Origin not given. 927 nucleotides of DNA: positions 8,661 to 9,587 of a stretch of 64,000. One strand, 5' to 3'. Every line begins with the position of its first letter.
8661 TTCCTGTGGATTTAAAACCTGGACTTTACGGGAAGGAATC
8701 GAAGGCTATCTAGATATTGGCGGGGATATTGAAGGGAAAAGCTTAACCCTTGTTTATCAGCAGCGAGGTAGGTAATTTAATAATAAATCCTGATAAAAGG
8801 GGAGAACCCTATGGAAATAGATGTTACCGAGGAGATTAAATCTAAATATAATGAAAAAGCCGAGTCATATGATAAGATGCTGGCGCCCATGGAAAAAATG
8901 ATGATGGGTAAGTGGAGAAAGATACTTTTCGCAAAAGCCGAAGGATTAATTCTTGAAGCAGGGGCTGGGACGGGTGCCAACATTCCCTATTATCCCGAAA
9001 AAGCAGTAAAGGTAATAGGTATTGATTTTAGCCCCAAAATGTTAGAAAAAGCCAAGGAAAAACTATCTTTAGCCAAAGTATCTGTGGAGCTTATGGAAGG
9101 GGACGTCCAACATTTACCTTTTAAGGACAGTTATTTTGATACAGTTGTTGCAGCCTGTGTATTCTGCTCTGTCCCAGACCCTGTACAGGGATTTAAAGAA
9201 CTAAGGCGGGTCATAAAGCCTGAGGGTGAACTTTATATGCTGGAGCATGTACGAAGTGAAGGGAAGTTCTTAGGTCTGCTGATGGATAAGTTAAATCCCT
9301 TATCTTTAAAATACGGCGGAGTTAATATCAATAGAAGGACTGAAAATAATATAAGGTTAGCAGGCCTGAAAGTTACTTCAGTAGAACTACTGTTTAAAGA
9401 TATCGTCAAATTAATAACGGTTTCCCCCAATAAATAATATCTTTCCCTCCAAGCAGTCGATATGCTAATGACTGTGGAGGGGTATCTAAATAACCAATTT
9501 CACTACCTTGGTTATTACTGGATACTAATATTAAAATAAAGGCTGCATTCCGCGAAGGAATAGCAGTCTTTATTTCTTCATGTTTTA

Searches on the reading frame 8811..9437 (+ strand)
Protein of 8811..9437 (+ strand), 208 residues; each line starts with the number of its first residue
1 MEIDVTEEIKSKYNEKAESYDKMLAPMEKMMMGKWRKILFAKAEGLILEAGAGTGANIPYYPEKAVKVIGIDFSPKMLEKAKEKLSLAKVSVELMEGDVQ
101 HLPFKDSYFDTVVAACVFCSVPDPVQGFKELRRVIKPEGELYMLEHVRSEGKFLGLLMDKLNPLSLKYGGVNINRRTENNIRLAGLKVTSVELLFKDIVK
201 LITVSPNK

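Call 49: find_encoding_contigs(protein=window:8811-9437:+, flank=10000, max_places=1)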
Protein window:8811-9437:+ (208 aa): no gene with exactly this product is on record in the collection.
